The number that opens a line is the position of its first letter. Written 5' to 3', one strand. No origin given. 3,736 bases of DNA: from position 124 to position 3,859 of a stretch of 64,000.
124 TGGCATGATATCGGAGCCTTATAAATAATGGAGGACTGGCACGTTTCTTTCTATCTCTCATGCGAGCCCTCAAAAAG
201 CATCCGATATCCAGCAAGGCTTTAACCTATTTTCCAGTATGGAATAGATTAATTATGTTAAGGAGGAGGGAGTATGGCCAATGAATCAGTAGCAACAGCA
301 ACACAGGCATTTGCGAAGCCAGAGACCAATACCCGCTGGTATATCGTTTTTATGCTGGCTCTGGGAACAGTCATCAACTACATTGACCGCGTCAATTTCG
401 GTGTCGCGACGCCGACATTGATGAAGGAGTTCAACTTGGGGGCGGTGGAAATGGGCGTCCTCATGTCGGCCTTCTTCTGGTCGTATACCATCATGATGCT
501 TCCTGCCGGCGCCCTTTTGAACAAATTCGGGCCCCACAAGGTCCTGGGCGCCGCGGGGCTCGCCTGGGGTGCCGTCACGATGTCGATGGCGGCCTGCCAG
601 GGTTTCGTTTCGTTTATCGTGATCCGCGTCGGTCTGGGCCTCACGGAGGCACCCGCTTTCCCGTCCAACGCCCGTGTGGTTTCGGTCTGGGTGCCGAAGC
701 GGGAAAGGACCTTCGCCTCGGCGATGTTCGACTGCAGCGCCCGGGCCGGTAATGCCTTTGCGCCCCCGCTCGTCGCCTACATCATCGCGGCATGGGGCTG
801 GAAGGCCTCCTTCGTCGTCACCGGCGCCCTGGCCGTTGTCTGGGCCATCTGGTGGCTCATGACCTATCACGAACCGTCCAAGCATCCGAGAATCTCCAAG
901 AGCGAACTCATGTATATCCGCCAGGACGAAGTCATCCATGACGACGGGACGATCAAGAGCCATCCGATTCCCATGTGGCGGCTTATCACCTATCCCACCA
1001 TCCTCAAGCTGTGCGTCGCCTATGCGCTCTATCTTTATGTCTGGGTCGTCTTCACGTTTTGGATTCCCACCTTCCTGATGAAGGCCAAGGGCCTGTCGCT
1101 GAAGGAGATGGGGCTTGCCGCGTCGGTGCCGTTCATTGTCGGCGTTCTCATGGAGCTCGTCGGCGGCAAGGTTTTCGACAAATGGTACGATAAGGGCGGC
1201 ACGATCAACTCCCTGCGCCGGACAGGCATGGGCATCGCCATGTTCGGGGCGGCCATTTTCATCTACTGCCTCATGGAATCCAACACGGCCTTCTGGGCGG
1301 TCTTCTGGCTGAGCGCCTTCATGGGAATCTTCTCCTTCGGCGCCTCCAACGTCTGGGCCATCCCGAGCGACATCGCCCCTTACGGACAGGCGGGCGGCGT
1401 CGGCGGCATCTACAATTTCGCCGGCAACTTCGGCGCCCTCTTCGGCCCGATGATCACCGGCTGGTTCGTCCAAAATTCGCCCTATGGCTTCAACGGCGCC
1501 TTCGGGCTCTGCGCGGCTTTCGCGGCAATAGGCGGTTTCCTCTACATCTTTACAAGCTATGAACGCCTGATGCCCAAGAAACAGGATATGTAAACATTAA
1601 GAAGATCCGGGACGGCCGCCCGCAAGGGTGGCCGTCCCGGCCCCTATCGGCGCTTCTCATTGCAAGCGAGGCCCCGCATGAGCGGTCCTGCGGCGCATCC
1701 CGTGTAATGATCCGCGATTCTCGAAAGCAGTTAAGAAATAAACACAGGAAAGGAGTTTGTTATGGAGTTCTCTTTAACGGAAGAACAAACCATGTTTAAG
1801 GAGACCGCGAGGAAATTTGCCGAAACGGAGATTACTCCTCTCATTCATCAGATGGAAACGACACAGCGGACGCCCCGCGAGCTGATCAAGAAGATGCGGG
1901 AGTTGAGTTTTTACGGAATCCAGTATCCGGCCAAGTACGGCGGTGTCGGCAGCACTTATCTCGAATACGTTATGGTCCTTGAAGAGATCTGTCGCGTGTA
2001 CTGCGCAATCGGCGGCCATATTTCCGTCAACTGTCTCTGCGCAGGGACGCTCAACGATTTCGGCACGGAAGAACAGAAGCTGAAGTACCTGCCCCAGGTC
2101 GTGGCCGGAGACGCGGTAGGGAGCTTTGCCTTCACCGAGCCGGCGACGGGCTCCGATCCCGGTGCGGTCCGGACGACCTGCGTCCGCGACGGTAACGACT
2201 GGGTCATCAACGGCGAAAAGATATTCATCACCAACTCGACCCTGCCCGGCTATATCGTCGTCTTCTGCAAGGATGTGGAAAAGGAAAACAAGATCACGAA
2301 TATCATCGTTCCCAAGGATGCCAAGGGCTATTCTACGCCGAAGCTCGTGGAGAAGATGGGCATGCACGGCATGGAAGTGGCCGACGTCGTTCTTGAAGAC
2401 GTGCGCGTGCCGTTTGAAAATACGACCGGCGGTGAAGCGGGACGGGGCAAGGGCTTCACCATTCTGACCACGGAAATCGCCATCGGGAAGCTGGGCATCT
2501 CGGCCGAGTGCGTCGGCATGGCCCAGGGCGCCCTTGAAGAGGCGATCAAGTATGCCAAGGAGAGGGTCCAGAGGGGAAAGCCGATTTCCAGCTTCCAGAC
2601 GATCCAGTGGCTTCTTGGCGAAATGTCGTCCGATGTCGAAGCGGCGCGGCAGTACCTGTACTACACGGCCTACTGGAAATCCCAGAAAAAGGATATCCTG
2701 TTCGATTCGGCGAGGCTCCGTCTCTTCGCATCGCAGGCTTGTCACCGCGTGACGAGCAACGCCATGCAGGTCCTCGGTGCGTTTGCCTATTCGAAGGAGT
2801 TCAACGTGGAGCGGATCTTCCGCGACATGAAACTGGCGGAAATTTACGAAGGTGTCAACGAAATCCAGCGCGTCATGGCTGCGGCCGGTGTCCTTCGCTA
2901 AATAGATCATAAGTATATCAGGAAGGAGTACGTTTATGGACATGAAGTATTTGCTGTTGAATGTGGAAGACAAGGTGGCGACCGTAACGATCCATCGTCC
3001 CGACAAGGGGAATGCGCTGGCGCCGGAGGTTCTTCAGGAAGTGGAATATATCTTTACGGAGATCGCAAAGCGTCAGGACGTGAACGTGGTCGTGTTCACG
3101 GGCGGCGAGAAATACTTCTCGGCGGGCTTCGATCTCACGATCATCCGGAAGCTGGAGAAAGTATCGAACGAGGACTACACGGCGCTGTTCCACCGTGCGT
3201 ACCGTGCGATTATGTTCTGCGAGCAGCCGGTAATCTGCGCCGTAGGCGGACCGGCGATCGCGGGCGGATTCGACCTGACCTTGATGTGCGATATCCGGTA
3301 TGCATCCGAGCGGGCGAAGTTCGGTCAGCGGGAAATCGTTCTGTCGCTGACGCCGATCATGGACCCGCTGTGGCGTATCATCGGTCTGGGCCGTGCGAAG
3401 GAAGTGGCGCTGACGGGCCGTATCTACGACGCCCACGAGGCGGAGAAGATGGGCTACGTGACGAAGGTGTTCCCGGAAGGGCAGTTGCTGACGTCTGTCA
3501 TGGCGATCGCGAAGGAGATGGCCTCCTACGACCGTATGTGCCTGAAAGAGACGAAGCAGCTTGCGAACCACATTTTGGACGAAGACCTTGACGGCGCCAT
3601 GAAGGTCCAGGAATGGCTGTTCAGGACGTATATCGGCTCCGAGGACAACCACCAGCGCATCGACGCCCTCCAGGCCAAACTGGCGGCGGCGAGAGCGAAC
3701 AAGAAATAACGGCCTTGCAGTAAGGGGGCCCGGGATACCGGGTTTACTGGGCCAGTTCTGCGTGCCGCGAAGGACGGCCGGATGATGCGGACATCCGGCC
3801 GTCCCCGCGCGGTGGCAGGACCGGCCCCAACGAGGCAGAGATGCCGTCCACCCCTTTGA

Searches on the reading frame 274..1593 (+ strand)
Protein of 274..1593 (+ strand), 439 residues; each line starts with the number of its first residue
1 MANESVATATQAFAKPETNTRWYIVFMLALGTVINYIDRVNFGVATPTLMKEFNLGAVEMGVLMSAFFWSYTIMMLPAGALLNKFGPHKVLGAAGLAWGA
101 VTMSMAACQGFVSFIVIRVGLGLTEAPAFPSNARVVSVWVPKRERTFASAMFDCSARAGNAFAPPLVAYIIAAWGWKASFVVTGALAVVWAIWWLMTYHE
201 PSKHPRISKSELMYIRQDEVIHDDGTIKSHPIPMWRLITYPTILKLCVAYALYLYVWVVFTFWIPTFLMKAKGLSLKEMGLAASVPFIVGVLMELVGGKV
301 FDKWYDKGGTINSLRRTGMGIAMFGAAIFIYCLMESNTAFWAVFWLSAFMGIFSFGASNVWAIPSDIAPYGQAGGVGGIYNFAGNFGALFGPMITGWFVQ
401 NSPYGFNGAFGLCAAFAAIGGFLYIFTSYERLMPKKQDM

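Call 86: search_protein_families(library=pfam, proteins=[window:274-1593:+], max_evalue=0.00001)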
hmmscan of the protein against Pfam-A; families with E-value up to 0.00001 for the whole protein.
window:274-1593:+ (439 aa): 1 family
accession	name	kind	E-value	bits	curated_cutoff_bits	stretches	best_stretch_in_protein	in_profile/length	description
PF07690.21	MFS_1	-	5e-57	193.8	33.4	2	28-304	1-265/347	Major Facilitator Superfamily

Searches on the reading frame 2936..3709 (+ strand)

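Call 86: search_protein_families(library=pfam, proteins=[window:2936-3709:+], max_evalue=0.00001)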
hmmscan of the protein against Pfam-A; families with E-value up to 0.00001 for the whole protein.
window:2936-3709:+ (257 aa): 2 families
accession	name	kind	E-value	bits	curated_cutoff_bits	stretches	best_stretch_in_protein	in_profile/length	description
PF00378.25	ECH_1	-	6e-49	167.1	27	1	11-240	3-235/251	Enoyl-CoA hydratase/isomerase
PF16113.10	ECH_2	-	2.5e-18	67.1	27.2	1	15-246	2-239/335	Enoyl-CoA hydratase/isomerase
